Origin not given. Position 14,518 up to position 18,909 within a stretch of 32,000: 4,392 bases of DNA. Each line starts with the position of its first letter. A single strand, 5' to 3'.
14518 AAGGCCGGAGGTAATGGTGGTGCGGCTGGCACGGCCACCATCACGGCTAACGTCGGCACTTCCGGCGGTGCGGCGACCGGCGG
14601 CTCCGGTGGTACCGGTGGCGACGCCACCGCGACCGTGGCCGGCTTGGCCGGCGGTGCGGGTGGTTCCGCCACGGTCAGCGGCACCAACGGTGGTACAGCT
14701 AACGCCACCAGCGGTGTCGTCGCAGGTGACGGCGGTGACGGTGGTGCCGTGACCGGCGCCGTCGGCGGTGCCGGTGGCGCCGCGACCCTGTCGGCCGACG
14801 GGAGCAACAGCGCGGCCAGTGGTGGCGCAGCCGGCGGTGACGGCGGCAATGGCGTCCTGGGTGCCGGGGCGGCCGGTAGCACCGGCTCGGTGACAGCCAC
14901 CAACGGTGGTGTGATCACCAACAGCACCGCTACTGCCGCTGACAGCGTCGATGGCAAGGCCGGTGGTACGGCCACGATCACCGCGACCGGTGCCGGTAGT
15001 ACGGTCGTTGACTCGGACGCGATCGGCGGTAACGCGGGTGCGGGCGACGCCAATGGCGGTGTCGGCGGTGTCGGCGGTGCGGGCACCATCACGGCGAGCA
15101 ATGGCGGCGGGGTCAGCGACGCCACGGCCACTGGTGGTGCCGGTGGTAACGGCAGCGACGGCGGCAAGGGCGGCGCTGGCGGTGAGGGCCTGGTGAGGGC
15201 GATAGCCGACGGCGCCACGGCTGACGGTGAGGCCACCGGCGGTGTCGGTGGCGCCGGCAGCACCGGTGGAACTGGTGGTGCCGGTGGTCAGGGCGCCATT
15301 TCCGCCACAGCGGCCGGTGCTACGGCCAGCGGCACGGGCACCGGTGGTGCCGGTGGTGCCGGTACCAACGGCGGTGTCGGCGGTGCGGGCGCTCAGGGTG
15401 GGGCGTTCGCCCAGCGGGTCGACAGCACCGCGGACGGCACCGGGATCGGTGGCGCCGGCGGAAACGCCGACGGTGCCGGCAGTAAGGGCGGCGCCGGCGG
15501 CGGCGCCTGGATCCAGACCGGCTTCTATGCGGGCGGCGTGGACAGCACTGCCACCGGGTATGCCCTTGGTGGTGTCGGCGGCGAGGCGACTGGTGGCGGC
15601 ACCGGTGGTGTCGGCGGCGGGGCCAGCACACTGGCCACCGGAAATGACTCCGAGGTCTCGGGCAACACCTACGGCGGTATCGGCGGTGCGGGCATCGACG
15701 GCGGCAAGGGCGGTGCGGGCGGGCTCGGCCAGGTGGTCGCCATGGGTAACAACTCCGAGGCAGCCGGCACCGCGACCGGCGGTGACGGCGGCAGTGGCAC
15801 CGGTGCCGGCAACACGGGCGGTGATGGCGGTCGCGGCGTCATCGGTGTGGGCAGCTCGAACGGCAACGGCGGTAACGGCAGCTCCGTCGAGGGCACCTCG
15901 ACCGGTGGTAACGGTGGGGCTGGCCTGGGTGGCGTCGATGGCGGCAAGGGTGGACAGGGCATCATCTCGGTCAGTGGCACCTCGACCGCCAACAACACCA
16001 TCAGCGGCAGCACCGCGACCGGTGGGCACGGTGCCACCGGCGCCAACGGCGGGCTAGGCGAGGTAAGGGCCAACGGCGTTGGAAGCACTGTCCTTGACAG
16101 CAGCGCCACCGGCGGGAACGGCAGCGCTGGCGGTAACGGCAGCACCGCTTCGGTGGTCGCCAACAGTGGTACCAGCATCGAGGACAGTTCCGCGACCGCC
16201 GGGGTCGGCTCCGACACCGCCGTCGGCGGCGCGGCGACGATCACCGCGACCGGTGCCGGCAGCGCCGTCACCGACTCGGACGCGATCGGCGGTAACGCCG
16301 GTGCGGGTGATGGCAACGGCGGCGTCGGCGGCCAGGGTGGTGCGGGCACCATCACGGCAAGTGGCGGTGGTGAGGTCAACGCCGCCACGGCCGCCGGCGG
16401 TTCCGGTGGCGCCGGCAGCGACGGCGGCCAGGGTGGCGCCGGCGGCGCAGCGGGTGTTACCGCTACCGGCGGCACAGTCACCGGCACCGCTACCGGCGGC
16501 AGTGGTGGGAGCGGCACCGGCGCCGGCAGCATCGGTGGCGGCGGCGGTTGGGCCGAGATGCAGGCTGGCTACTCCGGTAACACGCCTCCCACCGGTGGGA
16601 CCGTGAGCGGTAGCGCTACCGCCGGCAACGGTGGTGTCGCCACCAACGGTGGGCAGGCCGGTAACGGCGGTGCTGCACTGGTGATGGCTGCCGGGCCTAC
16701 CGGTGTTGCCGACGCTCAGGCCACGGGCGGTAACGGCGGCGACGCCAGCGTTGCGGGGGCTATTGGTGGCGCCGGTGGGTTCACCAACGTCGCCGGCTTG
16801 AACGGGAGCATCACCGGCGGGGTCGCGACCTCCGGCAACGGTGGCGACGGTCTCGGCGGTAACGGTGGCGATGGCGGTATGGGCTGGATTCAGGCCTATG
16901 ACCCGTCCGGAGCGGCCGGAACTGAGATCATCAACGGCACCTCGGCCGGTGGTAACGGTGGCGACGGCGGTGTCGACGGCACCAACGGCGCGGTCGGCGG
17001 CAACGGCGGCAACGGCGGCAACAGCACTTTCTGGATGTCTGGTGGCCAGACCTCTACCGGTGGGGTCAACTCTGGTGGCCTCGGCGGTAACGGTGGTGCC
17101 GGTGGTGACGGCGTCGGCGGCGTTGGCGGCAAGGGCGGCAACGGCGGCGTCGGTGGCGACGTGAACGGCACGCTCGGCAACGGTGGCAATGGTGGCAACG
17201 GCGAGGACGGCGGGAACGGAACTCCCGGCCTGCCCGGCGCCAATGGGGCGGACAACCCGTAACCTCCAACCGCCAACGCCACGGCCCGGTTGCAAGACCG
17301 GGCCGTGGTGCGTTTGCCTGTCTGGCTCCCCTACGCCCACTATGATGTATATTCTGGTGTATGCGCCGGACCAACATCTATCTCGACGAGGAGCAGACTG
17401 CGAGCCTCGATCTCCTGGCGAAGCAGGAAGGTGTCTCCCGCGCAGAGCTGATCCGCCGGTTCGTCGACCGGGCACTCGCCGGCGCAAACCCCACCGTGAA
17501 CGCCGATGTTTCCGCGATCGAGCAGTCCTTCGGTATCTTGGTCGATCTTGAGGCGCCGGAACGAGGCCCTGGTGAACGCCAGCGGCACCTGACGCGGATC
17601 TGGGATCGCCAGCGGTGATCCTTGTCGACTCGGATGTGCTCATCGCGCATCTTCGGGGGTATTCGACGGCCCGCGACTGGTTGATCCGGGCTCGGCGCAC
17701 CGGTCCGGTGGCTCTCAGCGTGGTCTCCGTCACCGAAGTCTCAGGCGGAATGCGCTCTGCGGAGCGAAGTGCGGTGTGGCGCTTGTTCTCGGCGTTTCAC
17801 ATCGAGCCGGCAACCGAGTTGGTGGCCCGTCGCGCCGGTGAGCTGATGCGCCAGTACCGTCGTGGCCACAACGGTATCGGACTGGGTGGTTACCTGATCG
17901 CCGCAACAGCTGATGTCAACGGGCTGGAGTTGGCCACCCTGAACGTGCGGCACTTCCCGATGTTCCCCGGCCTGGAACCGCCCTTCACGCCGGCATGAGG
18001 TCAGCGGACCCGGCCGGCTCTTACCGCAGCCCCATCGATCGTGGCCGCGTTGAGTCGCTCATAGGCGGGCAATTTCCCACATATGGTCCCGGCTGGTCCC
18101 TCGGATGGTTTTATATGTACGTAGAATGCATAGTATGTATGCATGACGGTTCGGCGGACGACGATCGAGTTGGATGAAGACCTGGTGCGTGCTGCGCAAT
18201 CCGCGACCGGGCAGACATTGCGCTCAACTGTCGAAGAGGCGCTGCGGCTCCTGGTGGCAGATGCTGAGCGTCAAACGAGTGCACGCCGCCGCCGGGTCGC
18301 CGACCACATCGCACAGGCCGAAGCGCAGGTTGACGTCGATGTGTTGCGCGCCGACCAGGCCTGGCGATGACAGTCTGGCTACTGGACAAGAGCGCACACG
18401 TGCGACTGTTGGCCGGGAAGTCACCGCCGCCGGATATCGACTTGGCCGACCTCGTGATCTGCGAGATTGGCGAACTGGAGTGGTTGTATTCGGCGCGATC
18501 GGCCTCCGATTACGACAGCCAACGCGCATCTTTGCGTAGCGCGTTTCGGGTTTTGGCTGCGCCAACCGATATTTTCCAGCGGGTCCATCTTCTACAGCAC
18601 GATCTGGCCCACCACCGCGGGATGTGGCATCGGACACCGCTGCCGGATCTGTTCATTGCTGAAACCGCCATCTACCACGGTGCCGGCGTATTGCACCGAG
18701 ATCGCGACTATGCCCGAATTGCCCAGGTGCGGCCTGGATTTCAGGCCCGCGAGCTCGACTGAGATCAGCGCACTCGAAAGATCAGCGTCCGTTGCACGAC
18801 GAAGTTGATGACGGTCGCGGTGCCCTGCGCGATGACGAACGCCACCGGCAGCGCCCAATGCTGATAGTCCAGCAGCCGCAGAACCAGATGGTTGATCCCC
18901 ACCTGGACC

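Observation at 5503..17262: Giant 3,919-aa PGRS-like protein with a classical signal peptide in place of the PE domain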

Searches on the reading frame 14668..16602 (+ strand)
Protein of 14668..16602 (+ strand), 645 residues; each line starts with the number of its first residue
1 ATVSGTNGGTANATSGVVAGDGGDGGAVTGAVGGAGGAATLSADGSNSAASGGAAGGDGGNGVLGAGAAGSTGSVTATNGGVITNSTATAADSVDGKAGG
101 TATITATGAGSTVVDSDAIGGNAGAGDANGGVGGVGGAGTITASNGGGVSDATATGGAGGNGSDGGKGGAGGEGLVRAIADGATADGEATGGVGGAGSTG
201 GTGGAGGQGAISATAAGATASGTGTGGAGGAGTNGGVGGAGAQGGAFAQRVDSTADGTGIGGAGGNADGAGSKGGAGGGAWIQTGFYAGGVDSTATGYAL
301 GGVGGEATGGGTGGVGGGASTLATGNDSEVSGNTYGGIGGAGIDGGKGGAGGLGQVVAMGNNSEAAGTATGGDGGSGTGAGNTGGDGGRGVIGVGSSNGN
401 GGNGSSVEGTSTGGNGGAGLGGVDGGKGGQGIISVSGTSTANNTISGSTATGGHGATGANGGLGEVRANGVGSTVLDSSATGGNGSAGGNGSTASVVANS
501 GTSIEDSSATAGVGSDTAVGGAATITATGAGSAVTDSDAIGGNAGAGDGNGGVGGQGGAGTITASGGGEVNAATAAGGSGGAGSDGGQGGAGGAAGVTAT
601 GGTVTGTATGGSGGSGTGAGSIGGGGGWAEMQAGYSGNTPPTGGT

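Call 58: predict_structure(alignment_id=A3)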
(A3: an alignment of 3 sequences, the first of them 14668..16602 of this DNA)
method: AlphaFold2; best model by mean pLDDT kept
length: 645 residues; sequences in the alignment: 3
mean_pLDDT: 78.7   pTM: 0.80
mean pLDDT of the five models: 78.7, 77.4, 77.1, 74.3, 70.9
residues with pLDDT >= 90: 178; 70-90: 324; 50-70: 102; < 50: 41
segments of 3 or more residues with pLDDT < 50: 12-34, 60-65, 638-645
pLDDT, mean of each block of 10 residues (from residue 1): 51 42 31 52 59 55 52 73 74 76 79 82 75 85 76 89 83 88 82 87 90 80 91 86 81 80 89 90 69 85 88 91 84 93 84 90 88 86 87 71 76 88 80 76 84 87 88 86 84 86 86 81 87 88 76 82 81 88 77 86 81 76 80 59 42
secondary structure, 60 per line:
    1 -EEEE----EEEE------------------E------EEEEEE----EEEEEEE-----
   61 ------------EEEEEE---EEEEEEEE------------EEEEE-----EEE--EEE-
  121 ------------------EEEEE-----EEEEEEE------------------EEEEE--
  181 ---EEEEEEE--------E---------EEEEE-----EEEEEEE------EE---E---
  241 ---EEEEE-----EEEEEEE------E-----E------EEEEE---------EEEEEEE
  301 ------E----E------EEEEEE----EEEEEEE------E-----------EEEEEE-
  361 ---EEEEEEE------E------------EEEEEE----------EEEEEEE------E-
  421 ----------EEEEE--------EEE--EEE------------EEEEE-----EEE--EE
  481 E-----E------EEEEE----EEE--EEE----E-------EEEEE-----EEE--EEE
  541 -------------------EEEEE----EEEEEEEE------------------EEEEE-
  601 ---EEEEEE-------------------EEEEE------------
elements in order: E2-5 E10-13 E39-44 E49-55 E73-78 E82-89 E102-106 E112-114 E117-119 E139-143 E149-155 E174-178 E184-190 E209-213 E219-225 E244-248 E254-260 E280-284 E294-300 E319-324 E329-335 E354-359 E364-370 E390-395 E406-412 E431-435 E444-446 E449-451 E464-468 E474-476 E479-481 E494-498 E503-505 E508-510 E523-527 E533-535 E538-540 E560-564 E569-576 E595-599 E604-609 E629-633

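Call 63: fold_search(model_id=the predicted structure, library=pdb)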
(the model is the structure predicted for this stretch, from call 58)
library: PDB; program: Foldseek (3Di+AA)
matches with E <= 10: 234; with E <= 0.001: 0
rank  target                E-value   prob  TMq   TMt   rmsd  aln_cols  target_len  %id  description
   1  5gkd_A                1.8e-02  0.05  0.11  0.10  24.0       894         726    7  Structure of PL6 family alginate lyase AlyGC (released 2017-02-08)
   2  8egr_A                2.4e-02  0.18  0.18  0.19  17.6       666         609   13  Upper tail structure of Staphylococcus phage Andhra (released 2022-12-14)
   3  7o7t                  4.3e-02  0.04  0.11  0.10  23.3       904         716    7  Structure of the PL6 family alginate lyase Patl3640 from Pseudoalteromonas atlantica T6c in complex with 4-deoxy-L-eryth (released 2021-07-28)
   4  5dns_A                4.6e-02  0.09  0.07  0.15  15.4       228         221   12  t1428 loop variant in P3221 (released 2016-09-28)
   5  7jjv_B                5.1e-02  0.30  0.09  0.34  15.9       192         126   22  Crystal waters on the nine polyproline type II helical bundle springtail antifreeze protein from Granisotoma rainieri  (released 2021-01-27)
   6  7jjv_A                7.8e-02  0.07  0.06  0.21  18.7       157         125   26  Crystal waters on the nine polyproline type II helical bundle springtail antifreeze protein from Granisotoma rainieri  (released 2021-01-27)
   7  2vbe                  9.6e-02  0.07  0.13  0.15  17.3       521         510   10  Tailspike protein of bacteriophage Sf6 (released 2008-04-22)
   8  7e56                  1.3e-01  0.03  0.09  0.13  18.4       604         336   11  The mutant crystal structure of endo-polygalacturonase (T316C/G344C) from Talaromyces leycettanus JCM 12802 (released 2021-08-25)
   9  1k5c                  1.4e-01  0.03  0.09  0.13  19.0       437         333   12  Endopolygalacturonase I from Stereum purpureum at 0.96 A resolution (released 2002-06-05)
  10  2vbm_A                1.6e-01  0.06  0.14  0.16  18.8       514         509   11  Tailspike protein of bacteriophage Sf6 complexed with tetrasaccharide (released 2008-04-22)
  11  6fls_D                1.6e-01  0.08  0.09  0.19  13.0       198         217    9  Pentapeptide repeat family protein from Clostridium botulinum (released 2018-08-15)
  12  7o77                  1.6e-01  0.02  0.11  0.10  24.0       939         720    7  Structure of the PL6 family alginate lyase Patl3640 from Pseudoalteromonas atlantica T6c (released 2021-07-28)
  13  2pyg_A                2.1e-01  0.12  0.17  0.25  16.7       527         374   10  Azotobacter vinelandii Mannuronan C-5 epimerase AlgE4 A-module (released 2008-05-27)
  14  7akv_G                2.3e-01  0.06  0.16  0.21  17.9       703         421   11  The cryo-EM structure of the Vag8-C1 inhibitor complex (released 2021-06-16)
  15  8egr_B                2.3e-01  0.06  0.17  0.18  17.3       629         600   13  Upper tail structure of Staphylococcus phage Andhra (released 2022-12-14)
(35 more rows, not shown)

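Call 77: search_solved_structures(query=A3, max_evalue=1)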
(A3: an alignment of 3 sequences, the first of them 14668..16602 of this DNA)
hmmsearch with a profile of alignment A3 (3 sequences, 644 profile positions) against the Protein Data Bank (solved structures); distinct sequences matched with E-value up to 1: 0.

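Call 81: fold_search(model_id=the predicted structure, library=viral)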
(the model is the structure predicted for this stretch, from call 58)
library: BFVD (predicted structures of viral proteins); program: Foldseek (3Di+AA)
matches with E <= 10: 469; with E <= 0.001: 8
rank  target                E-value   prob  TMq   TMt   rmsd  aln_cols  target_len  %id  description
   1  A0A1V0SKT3            8.7e-06  0.41  0.12  0.09  22.7       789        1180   15  Collagen triple helix repeat motif-containing protein [Klosneuvirus KNV1]
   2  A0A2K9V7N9            1.3e-05  0.20  0.09  0.07  25.9       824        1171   16  Collagen 7 (Fragment) [Bandra megavirus]
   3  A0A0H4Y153            3.5e-05  0.57  0.11  0.16  19.2       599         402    8  Uncharacterized protein [Salmon gill poxvirus]
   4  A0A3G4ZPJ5            7.0e-05  0.82  0.21  0.20  16.8       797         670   13  Right handed beta helix domain-containing protein [Barrevirus sp.]
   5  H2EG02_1              7.8e-05  0.08  0.07  0.06  35.0       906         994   16  Collagen-like protein 7 [Moumouvirus sp. 'Monve']
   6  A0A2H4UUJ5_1          9.1e-05  0.06  0.07  0.05  41.4       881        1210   13  FhaB-like adhesion protein [Bodo saltans virus]
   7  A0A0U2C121            1.6e-04  1.00  0.21  0.34  17.8       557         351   13  Uncharacterized protein [Paracoccus phage Shpa]
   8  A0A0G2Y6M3            9.0e-04  0.85  0.22  0.12  16.7       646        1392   13  Collagen-like protein 6 [Acanthamoeba polyphaga mimivirus]
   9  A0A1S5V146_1          1.2e-03  0.35  0.18  0.10  21.6       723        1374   16  (no name in the UniProt tables at hand)
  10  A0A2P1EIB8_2          1.5e-03  0.08  0.10  0.07  26.2       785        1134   16  (no name in the UniProt tables at hand)
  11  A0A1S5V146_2          1.8e-03  0.08  0.10  0.06  27.6       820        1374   16  (no name in the UniProt tables at hand)
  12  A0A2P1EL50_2          2.4e-03  0.08  0.10  0.07  27.5       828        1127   15  Collagen repeat protein [Moumouvirus australiensis]
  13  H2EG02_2              3.3e-03  0.06  0.10  0.08  33.2       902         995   15  Collagen-like protein 7 [Moumouvirus sp. 'Monve']
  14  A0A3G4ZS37            3.8e-03  0.18  0.15  0.14  20.2       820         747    7  Right handed beta helix domain-containing protein [Edafosvirus sp.]
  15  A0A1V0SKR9            4.7e-03  0.08  0.11  0.07  25.1       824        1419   15  Collagen triple helix repeat motif-containing protein [Klosneuvirus KNV1]
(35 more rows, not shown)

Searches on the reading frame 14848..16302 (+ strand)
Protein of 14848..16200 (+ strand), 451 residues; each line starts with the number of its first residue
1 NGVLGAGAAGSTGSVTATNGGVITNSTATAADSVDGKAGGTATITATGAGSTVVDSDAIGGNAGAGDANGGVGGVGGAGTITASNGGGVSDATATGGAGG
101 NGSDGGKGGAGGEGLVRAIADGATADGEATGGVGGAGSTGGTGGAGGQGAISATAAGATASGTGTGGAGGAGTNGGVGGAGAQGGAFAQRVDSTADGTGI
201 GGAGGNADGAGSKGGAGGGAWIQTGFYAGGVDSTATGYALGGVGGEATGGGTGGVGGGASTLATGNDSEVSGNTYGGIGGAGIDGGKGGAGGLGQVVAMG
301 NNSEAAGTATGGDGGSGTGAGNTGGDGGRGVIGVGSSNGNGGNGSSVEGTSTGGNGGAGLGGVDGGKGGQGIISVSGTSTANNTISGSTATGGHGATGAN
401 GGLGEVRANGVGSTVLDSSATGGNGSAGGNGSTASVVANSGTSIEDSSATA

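Call 22: search_protein_families(library=pfam, proteins=[window:15103-16302:+], max_evalue=1)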
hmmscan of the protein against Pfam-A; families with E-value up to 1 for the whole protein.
window:15103-16302:+ (400 aa): 0 families

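Call 79: find_homologous_proteins(query=window:14848-16200:+, max_evalue=0.00001)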
Query window:14848-16200:+: 8000 candidates shared short words with the query, none scored E <= 0.00001.

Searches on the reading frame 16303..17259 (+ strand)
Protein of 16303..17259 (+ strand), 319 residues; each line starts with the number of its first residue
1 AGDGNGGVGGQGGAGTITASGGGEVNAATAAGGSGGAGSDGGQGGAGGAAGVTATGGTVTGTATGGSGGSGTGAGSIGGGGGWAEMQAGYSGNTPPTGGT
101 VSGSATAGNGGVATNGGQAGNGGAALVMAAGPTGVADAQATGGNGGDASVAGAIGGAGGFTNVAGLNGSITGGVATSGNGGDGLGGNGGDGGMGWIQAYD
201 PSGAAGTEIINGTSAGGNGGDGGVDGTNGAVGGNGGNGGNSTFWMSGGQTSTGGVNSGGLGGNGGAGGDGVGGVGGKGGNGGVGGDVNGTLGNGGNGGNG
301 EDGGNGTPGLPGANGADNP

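Call 22: search_protein_families(library=pfam, proteins=[window:16303-17259:+], max_evalue=1)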
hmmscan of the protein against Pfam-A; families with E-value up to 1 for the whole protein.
window:16303-17259:+ (319 aa): 0 families

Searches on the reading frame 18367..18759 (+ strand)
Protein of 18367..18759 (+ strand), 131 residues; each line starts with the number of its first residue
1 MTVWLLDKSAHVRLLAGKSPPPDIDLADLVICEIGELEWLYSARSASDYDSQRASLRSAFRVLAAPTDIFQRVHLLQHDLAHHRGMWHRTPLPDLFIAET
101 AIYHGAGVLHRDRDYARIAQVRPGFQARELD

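Call 48: search_protein_families(library=pfam, proteins=[window:18367-18759:+], max_evalue=0.01)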
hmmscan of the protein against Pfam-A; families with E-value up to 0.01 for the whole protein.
window:18367-18759:+ (131 aa): 1 family
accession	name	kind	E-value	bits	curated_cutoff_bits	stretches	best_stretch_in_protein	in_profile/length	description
PF01850.27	PIN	-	1.4e-06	29.3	23.6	1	18-119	28-118/120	PIN domain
